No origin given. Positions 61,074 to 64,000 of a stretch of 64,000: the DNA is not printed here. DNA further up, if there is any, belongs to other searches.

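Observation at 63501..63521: MetH carries Leu instead of the cobalt-ligating His in the DxHxxG motif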

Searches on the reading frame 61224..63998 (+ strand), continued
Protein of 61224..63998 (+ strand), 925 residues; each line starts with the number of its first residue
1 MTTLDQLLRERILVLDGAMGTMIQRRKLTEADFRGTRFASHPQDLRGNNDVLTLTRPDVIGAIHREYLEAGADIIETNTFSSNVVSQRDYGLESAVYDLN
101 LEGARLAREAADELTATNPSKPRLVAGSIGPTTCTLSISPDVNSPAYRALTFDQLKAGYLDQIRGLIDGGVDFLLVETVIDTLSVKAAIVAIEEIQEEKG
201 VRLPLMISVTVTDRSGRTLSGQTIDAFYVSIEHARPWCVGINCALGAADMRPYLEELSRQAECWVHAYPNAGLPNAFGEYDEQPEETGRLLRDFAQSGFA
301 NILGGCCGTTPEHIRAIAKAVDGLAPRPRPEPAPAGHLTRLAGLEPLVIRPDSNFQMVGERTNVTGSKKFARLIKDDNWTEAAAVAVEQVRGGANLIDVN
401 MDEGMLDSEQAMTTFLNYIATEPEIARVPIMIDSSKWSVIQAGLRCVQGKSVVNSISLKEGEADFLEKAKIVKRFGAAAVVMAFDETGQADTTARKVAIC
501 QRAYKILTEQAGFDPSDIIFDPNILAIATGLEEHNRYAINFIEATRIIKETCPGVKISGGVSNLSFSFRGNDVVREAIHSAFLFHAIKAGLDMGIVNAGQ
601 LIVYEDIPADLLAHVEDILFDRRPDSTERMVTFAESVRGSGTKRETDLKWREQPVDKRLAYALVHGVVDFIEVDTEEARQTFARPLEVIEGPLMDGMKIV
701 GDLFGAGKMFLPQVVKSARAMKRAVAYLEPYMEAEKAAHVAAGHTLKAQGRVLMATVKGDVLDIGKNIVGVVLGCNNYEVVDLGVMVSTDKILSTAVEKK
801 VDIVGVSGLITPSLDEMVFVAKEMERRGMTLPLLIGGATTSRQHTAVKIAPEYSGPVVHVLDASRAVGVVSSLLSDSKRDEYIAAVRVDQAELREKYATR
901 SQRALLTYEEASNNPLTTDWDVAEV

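Call 7: find_homologous_proteins(query=window:61224-63998:+, max_evalue=1e-50)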
Query window:61224-63998:+ (925 aa): 8000 proteins with E <= 1e-50 among 8000 candidates; the best 120 are listed.
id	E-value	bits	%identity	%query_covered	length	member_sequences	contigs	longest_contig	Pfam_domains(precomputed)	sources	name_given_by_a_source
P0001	0.0e+0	2059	100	100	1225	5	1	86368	PF02574.23,PF02607.23,PF02965.23,PF00809.29,PF02310.25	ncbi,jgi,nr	ncbi:MAG: methionine synthase [Acidobacteria bacterium]|nr:methionine synthase [Acidobacteriota bact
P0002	0.0e+0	1805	86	100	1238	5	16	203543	PF02574.23,PF02607.23,PF02965.23,PF00809.29,PF02310.25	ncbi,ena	-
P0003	0.0e+0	1801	86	100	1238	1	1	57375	PF02574.23,PF02607.23,PF02965.23,PF00809.29,PF02310.25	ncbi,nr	ncbi:MAG: methionine synthase [Acidobacteria bacterium]|nr:methionine synthase [Acidobacteriota bact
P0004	0.0e+0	1790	84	100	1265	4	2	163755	PF02574.23,PF02607.23,PF02965.23,PF00809.29,PF02310.25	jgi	-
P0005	0.0e+0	1788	83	100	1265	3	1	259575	PF02574.23,PF02607.23,PF02965.23,PF00809.29,PF02310.25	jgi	-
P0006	0.0e+0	1786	85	100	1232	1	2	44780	PF02574.23,PF02607.23,PF02965.23,PF00809.29,PF02310.25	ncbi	-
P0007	0.0e+0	1785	82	100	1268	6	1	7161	PF02574.23,PF02607.23,PF02965.23,PF00809.29,PF02310.25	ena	-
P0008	0.0e+0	1779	83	100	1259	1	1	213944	PF02574.23,PF02607.23,PF02965.23,PF00809.29,PF02310.25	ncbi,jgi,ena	jgi:5-methyltetrahydrofolate--homocysteine methyltransferase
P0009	0.0e+0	1772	85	100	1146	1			PF02574.23,PF02607.23,PF02965.23,PF00809.29,PF02310.25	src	-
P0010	0.0e+0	1770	85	100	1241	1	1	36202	PF02574.23,PF02607.23,PF02965.23,PF00809.29,PF02310.25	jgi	-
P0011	0.0e+0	1769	85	100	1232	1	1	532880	PF02574.23,PF02607.23,PF02965.23,PF00809.29,PF02310.25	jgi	jgi:5-methyltetrahydrofolate--homocysteine methyltransferase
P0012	0.0e+0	1766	85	100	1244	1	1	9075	PF02574.23,PF02607.23,PF02965.23,PF00809.29,PF02310.25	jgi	jgi:5-methyltetrahydrofolate--homocysteine methyltransferase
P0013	0.0e+0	1761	84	99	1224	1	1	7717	PF02574.23,PF02607.23,PF02965.23,PF00809.29,PF02310.25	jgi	jgi:5-methyltetrahydrofolate--homocysteine methyltransferase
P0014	0.0e+0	1761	85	100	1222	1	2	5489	PF02574.23,PF02607.23,PF02965.23,PF00809.29,PF02310.25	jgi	jgi:5-methyltetrahydrofolate--homocysteine methyltransferase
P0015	0.0e+0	1756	84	100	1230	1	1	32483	PF02574.23,PF02607.23,PF02965.23,PF00809.29,PF02310.25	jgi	jgi:5-methyltetrahydrofolate--homocysteine methyltransferase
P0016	0.0e+0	1755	84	99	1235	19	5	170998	PF02574.23,PF02607.23,PF02965.23,PF00809.29,PF02310.25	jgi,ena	-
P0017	0.0e+0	1751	83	100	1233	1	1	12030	PF02574.23,PF02607.23,PF02965.23,PF00809.29,PF02310.25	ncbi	-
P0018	0.0e+0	1750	84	100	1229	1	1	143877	PF02574.23,PF02607.23,PF02965.23,PF00809.29,PF02310.25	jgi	jgi:5-methyltetrahydrofolate--homocysteine methyltransferase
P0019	0.0e+0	1745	83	100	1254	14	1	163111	PF02574.23,PF02607.23,PF02965.23,PF00809.29,PF02310.25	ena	-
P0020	0.0e+0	1736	82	100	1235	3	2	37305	PF02574.23,PF02607.23,PF02965.23,PF00809.29,PF02310.25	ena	-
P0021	0.0e+0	1735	83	100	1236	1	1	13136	PF02574.23,PF02607.23,PF02965.23,PF00809.29,PF02310.25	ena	-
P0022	0.0e+0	1734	83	100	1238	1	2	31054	PF02574.23,PF02607.23,PF02965.23,PF00809.29,PF02310.25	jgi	-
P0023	0.0e+0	1734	83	100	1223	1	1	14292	PF02574.23,PF02607.23,PF02965.23,PF00809.29,PF02310.25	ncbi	-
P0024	0.0e+0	1729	82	100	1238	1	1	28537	PF02574.23,PF02607.23,PF02965.23,PF00809.29,PF02310.25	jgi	-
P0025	0.0e+0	1728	82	100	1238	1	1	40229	PF02574.23,PF02607.23,PF02965.23,PF00809.29,PF02310.25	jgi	jgi:5-methyltetrahydrofolate--homocysteine methyltransferase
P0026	0.0e+0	1713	82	100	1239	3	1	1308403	PF02574.23,PF02607.23,PF02965.23,PF00809.29,PF02310.25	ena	-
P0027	0.0e+0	1712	82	99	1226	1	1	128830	PF02574.23,PF02607.23,PF02965.23,PF00809.29,PF02310.25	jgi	jgi:5-methyltetrahydrofolate--homocysteine methyltransferase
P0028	0.0e+0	1705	81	100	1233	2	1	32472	PF02574.23,PF02607.23,PF02965.23,PF00809.29,PF02310.25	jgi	jgi:5-methyltetrahydrofolate--homocysteine methyltransferase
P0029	0.0e+0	1689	80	99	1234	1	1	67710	PF02574.23,PF02607.23,PF02965.23,PF00809.29,PF02310.25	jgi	jgi:5-methyltetrahydrofolate--homocysteine methyltransferase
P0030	0.0e+0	1625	78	100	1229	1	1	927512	PF02574.23,PF02607.23,PF02965.23,PF00809.29,PF02310.25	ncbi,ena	-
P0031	0.0e+0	1611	77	100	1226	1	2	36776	PF02574.23,PF02607.23,PF02965.23,PF00809.29,PF02310.25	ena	-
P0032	0.0e+0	1610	77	99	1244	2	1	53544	PF02574.23,PF02607.23,PF02965.23,PF00809.29,PF02310.25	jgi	jgi:5-methyltetrahydrofolate--homocysteine methyltransferase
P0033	0.0e+0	1605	77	100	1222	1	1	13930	PF02574.23,PF02607.23,PF02965.23,PF00809.29,PF02310.25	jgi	jgi:5-methyltetrahydrofolate--homocysteine methyltransferase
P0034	0.0e+0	1603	77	100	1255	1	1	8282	PF02574.23,PF02607.23,PF02965.23,PF00809.29,PF02310.25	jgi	jgi:5-methyltetrahydrofolate--homocysteine methyltransferase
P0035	0.0e+0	1598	76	100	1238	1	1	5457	PF02574.23,PF02607.23,PF02965.23,PF00809.29,PF02310.25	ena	-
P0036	0.0e+0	1597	76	100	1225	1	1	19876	PF02574.23,PF02607.23,PF02965.23,PF00809.29,PF02310.25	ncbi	ncbi:MAG: methionine synthase [Acidobacteriota bacterium]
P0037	0.0e+0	1596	77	100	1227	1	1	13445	PF02574.23,PF02607.23,PF02965.23,PF00809.29,PF02310.25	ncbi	-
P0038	0.0e+0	1594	76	100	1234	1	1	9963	PF02574.23,PF02607.23,PF02965.23,PF00809.29,PF02310.25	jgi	jgi:5-methyltetrahydrofolate--homocysteine methyltransferase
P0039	0.0e+0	1593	76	100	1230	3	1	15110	PF02574.23,PF02607.23,PF02965.23,PF00809.29,PF02310.25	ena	-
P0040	0.0e+0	1593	77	100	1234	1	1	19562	PF02574.23,PF02607.23,PF02965.23,PF00809.29,PF02310.25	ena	-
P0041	0.0e+0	1593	77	100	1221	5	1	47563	PF02574.23,PF02607.23,PF02965.23,PF00809.29,PF02310.25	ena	-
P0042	0.0e+0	1593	76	100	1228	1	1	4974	PF02574.23,PF02607.23,PF02965.23,PF00809.29,PF02310.25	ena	-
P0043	0.0e+0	1591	76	100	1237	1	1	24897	PF02574.23,PF02607.23,PF02965.23,PF00809.29,PF02310.25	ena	-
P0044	0.0e+0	1590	76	100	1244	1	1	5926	PF02574.23,PF02607.23,PF02965.23,PF00809.29,PF02310.25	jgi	jgi:5-methyltetrahydrofolate--homocysteine methyltransferase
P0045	0.0e+0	1590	76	100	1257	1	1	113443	PF02574.23,PF02607.23,PF02965.23,PF00809.29,PF02310.25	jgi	jgi:5-methyltetrahydrofolate--homocysteine methyltransferase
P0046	0.0e+0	1589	76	100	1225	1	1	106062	PF02574.23,PF02607.23,PF02965.23,PF00809.29,PF02310.25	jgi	jgi:5-methyltetrahydrofolate--homocysteine methyltransferase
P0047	0.0e+0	1589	75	100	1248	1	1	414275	PF02574.23,PF02607.23,PF02965.23,PF00809.29,PF02310.25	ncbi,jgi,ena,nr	ncbi:MAG TPA: methionine synthase [Vicinamibacterales bacterium]|nr:methionine synthase [Vicinamibac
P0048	0.0e+0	1589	76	100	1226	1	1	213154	PF02574.23,PF02607.23,PF02965.23,PF00809.29,PF02310.25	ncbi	ncbi:MAG: methionine synthase [Vicinamibacterales bacterium]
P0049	0.0e+0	1589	77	100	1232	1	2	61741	PF02574.23,PF02607.23,PF02965.23,PF00809.29,PF02310.25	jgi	-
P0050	0.0e+0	1589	76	99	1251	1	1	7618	PF02574.23,PF02607.23,PF02965.23,PF00809.29,PF02310.25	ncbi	-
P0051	0.0e+0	1588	75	100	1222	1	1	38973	PF02574.23,PF02607.23,PF02965.23,PF00809.29,PF02310.25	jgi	jgi:5-methyltetrahydrofolate--homocysteine methyltransferase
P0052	0.0e+0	1588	75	100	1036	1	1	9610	PF02574.23,PF02607.23,PF02965.23,PF00809.29,PF02310.25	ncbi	ncbi:MAG TPA: methionine synthase, partial [Vicinamibacterales bacterium]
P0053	0.0e+0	1587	77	100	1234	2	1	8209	PF02574.23,PF02607.23,PF02965.23,PF00809.29,PF02310.25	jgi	jgi:5-methyltetrahydrofolate--homocysteine methyltransferase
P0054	0.0e+0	1586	76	99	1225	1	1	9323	PF02574.23,PF02607.23,PF02965.23,PF00809.29,PF02310.25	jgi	jgi:5-methyltetrahydrofolate--homocysteine methyltransferase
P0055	0.0e+0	1586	76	100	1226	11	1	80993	PF02574.23,PF02607.23,PF02965.23,PF00809.29,PF02310.25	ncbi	-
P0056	0.0e+0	1586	75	100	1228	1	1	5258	PF02574.23,PF02607.23,PF02965.23,PF00809.29,PF02310.25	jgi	-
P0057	0.0e+0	1585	76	100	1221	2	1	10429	PF02574.23,PF02607.23,PF02965.23,PF00809.29,PF02310.25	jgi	jgi:5-methyltetrahydrofolate--homocysteine methyltransferase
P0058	0.0e+0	1585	76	100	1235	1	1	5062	PF02574.23,PF02607.23,PF02965.23,PF00809.29,PF02310.25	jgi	jgi:5-methyltetrahydrofolate--homocysteine methyltransferase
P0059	0.0e+0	1584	76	99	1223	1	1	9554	PF02574.23,PF02607.23,PF02965.23,PF00809.29,PF02310.25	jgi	jgi:5-methyltetrahydrofolate--homocysteine methyltransferase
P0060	0.0e+0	1584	75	100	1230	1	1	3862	PF02574.23,PF02607.23,PF02965.23,PF00809.29,PF02310.25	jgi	jgi:5-methyltetrahydrofolate--homocysteine methyltransferase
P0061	0.0e+0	1583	74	100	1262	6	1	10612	PF02574.23,PF02607.23,PF02965.23,PF00809.29,PF02310.25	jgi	jgi:5-methyltetrahydrofolate--homocysteine methyltransferase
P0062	0.0e+0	1583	76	100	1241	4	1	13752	PF02574.23,PF02607.23,PF02965.23,PF00809.29,PF02310.25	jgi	-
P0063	0.0e+0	1582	76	100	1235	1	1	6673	PF02574.23,PF02607.23,PF02965.23,PF00809.29,PF02310.25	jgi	jgi:5-methyltetrahydrofolate--homocysteine methyltransferase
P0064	0.0e+0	1582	76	99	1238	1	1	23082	PF02574.23,PF02607.23,PF02965.23,PF00809.29,PF02310.25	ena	-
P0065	0.0e+0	1582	76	100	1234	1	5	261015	PF02574.23,PF02607.23,PF02965.23,PF00809.29,PF02310.25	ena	-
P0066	0.0e+0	1581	75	100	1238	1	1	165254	PF02574.23,PF02607.23,PF02965.23,PF00809.29,PF02310.25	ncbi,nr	ncbi:MAG TPA: methionine synthase [Vicinamibacterales bacterium]|nr:methionine synthase [Vicinamibac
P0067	0.0e+0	1581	75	100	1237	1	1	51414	PF02574.23,PF02607.23,PF02965.23,PF00809.29,PF02310.25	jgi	jgi:5-methyltetrahydrofolate--homocysteine methyltransferase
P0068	0.0e+0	1580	76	100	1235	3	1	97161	PF02574.23,PF02607.23,PF02965.23,PF00809.29,PF02310.25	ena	-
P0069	0.0e+0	1580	76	100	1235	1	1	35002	PF02574.23,PF02607.23,PF02965.23,PF00809.29,PF02310.25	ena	-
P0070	0.0e+0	1580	75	100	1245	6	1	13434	PF02574.23,PF02607.23,PF02965.23,PF00809.29,PF02310.25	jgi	jgi:5-methyltetrahydrofolate--homocysteine methyltransferase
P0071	0.0e+0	1578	75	100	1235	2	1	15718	PF02574.23,PF02607.23,PF02965.23,PF00809.29,PF02310.25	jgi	jgi:5-methyltetrahydrofolate--homocysteine methyltransferase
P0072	0.0e+0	1578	75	100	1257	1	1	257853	PF02574.23,PF02607.23,PF02965.23,PF00809.29,PF02310.25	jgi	jgi:5-methyltetrahydrofolate--homocysteine methyltransferase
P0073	0.0e+0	1576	75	100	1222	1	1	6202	PF02574.23,PF02607.23,PF02965.23,PF00809.29,PF02310.25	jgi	jgi:5-methyltetrahydrofolate--homocysteine methyltransferase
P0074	0.0e+0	1575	76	100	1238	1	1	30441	PF02574.23,PF02607.23,PF02965.23,PF00809.29,PF02310.25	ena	-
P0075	0.0e+0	1575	75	100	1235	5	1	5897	PF02574.23,PF02607.23,PF02965.23,PF00809.29,PF02310.25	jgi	jgi:5-methyltetrahydrofolate--homocysteine methyltransferase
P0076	0.0e+0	1575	77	79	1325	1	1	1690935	PF02574.23,PF02607.23,PF02965.23,PF00809.29,PF02310.25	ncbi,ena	-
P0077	0.0e+0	1574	74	100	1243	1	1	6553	PF02574.23,PF02607.23,PF02965.23,PF00809.29,PF02310.25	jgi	jgi:5-methyltetrahydrofolate--homocysteine methyltransferase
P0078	0.0e+0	1573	74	100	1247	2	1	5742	PF02574.23,PF02607.23,PF02965.23,PF00809.29,PF02310.25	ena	-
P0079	0.0e+0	1573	76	100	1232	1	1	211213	PF02574.23,PF02607.23,PF02965.23,PF00809.29,PF02310.25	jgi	jgi:5-methyltetrahydrofolate--homocysteine methyltransferase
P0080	0.0e+0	1573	75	100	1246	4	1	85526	PF02574.23,PF02607.23,PF02965.23,PF00809.29,PF02310.25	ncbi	-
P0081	0.0e+0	1573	76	99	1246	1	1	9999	PF02574.23,PF02607.23,PF02965.23,PF00809.29,PF02310.25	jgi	jgi:5-methyltetrahydrofolate--homocysteine methyltransferase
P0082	0.0e+0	1572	75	100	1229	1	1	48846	PF02574.23,PF02607.23,PF02965.23,PF00809.29,PF02310.25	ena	-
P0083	0.0e+0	1572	75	100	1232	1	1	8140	PF02574.23,PF02607.23,PF02965.23,PF00809.29,PF02310.25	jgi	jgi:5-methyltetrahydrofolate--homocysteine methyltransferase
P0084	0.0e+0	1572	74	100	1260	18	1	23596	PF02574.23,PF02607.23,PF02965.23,PF00809.29,PF02310.25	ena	-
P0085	0.0e+0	1571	75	100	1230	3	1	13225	PF02574.23,PF02607.23,PF02965.23,PF00809.29,PF02310.25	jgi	jgi:5-methyltetrahydrofolate--homocysteine methyltransferase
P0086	0.0e+0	1571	75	100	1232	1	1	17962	PF02574.23,PF02607.23,PF02965.23,PF00809.29,PF02310.25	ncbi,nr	ncbi:MAG TPA: methionine synthase [Vicinamibacterales bacterium]|nr:methionine synthase [Vicinamibac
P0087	0.0e+0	1571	75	100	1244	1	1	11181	PF02574.23,PF02607.23,PF02965.23,PF00809.29,PF02310.25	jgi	jgi:5-methyltetrahydrofolate--homocysteine methyltransferase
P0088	0.0e+0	1571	75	100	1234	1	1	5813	PF02574.23,PF02607.23,PF02965.23,PF00809.29,PF02310.25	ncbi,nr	ncbi:MAG TPA: methionine synthase [Vicinamibacterales bacterium]|nr:methionine synthase [Vicinamibac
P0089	0.0e+0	1570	74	100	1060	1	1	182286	PF02574.23,PF02607.23,PF02965.23,PF00809.29,PF02310.25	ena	-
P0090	0.0e+0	1569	75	100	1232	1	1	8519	PF02574.23,PF02607.23,PF02965.23,PF00809.29,PF02310.25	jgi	-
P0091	0.0e+0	1569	74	100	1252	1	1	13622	PF02574.23,PF02607.23,PF02965.23,PF00809.29,PF02310.25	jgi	jgi:5-methyltetrahydrofolate--homocysteine methyltransferase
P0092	0.0e+0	1568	75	100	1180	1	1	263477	PF02574.23,PF02607.23,PF02965.23,PF00809.29,PF02310.25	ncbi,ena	-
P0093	0.0e+0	1568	74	100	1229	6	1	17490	PF02574.23,PF02607.23,PF02965.23,PF00809.29,PF02310.25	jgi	-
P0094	0.0e+0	1568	75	100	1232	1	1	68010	PF02574.23,PF02607.23,PF02965.23,PF00809.29,PF02310.25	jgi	jgi:5-methyltetrahydrofolate--homocysteine methyltransferase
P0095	0.0e+0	1567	75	100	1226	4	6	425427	PF02574.23,PF02607.23,PF02965.23,PF00809.29,PF02310.25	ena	-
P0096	0.0e+0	1567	75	100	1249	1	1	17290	PF02574.23,PF02607.23,PF02965.23,PF00809.29,PF02310.25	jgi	jgi:5-methyltetrahydrofolate--homocysteine methyltransferase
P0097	0.0e+0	1566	77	99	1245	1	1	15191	PF02574.23,PF02607.23,PF02965.23,PF00809.29,PF02310.25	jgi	jgi:5-methyltetrahydrofolate--homocysteine methyltransferase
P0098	0.0e+0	1566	74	98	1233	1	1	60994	PF02574.23,PF02607.23,PF02965.23,PF00809.29,PF02310.25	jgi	-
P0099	0.0e+0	1565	75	100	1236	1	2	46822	PF02574.23,PF02607.23,PF02965.23,PF00809.29,PF02310.25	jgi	-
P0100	0.0e+0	1565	75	100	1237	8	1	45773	PF02574.23,PF02607.23,PF02965.23,PF00809.29,PF02310.25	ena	-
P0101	0.0e+0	1564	74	100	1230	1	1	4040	PF02574.23,PF02607.23,PF02965.23,PF00809.29,PF02310.25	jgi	jgi:5-methyltetrahydrofolate--homocysteine methyltransferase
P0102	0.0e+0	1564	76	99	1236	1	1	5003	PF02574.23,PF02607.23,PF02965.23,PF00809.29,PF02310.25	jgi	jgi:5-methyltetrahydrofolate--homocysteine methyltransferase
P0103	0.0e+0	1564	74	99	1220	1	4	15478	PF02574.23,PF02607.23,PF02965.23,PF00809.29,PF02310.25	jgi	jgi:5-methyltetrahydrofolate--homocysteine methyltransferase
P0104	0.0e+0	1564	74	100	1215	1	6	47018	PF02574.23,PF02607.23,PF02965.23,PF00809.29,PF02310.25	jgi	jgi:5-methyltetrahydrofolate--homocysteine methyltransferase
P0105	0.0e+0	1564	75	100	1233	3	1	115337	PF02574.23,PF02607.23,PF02965.23,PF00809.29,PF02310.25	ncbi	ncbi:MAG: methionine synthase [Vicinamibacterales bacterium]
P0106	0.0e+0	1564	75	100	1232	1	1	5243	PF02574.23,PF02607.23,PF02965.23,PF00809.29,PF02310.25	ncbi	-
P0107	0.0e+0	1563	75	100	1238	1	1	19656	PF02574.23,PF02607.23,PF02965.23,PF00809.29,PF02310.25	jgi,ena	-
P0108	0.0e+0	1563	70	99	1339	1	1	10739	PF02574.23,PF02607.23,PF02965.23,PF00809.29,PF02310.25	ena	-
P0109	0.0e+0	1562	75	100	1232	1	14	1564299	PF02574.23,PF02607.23,PF02965.23,PF00809.29,PF02310.25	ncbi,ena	-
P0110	0.0e+0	1562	75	99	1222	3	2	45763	PF02574.23,PF02607.23,PF02965.23,PF00809.29,PF02310.25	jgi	jgi:5-methyltetrahydrofolate--homocysteine methyltransferase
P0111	0.0e+0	1562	74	99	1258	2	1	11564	PF02574.23,PF02607.23,PF02965.23,PF00809.29,PF02310.25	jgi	jgi:5-methyltetrahydrofolate--homocysteine methyltransferase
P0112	0.0e+0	1562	75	100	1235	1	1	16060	PF02574.23,PF02607.23,PF02965.23,PF00809.29,PF02310.25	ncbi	ncbi:MAG TPA: methionine synthase [Vicinamibacterales bacterium]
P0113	0.0e+0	1561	75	100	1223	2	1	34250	PF02574.23,PF02607.23,PF02965.23,PF00809.29,PF02310.25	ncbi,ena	-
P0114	0.0e+0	1561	75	100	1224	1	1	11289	PF02574.23,PF02607.23,PF02965.23,PF00809.29,PF02310.25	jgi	jgi:5-methyltetrahydrofolate--homocysteine methyltransferase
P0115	0.0e+0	1561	75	100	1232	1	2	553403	PF02574.23,PF02607.23,PF02965.23,PF00809.29,PF02310.25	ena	-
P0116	0.0e+0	1560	74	100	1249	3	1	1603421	PF02574.23,PF02607.23,PF02965.23,PF00809.29,PF02310.25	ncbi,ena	-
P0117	0.0e+0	1560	74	100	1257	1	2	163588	PF02574.23,PF02607.23,PF02965.23,PF00809.29,PF02310.25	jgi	jgi:5-methyltetrahydrofolate--homocysteine methyltransferase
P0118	0.0e+0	1560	75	100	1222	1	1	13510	PF02574.23,PF02607.23,PF02965.23,PF00809.29,PF02310.25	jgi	jgi:5-methyltetrahydrofolate--homocysteine methyltransferase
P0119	0.0e+0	1559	73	100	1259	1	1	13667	PF02574.23,PF02607.23,PF02965.23,PF00809.29,PF02310.25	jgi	jgi:5-methyltetrahydrofolate--homocysteine methyltransferase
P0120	0.0e+0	1559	75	99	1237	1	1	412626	PF02574.23,PF02607.23,PF02965.23,PF00809.29,PF02310.25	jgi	jgi:5-methyltetrahydrofolate--homocysteine methyltransferase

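Call 10: list_cluster_members(proteins=[P0001])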
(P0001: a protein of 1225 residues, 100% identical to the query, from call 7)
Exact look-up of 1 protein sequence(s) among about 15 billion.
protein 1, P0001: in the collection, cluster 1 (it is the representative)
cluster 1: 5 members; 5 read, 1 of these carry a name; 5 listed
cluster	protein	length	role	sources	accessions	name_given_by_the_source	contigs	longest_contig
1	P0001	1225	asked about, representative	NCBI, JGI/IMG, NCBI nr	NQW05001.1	MAG: methionine synthase [Acidobacteria bacterium] | methionine synthase [Acidobacteriota bacterium]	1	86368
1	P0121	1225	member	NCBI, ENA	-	-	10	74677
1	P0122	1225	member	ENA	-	-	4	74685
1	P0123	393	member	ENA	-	-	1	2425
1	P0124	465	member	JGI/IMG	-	-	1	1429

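Call 11: find_encoding_contigs(protein=P0001, flank=10000, max_places=10)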
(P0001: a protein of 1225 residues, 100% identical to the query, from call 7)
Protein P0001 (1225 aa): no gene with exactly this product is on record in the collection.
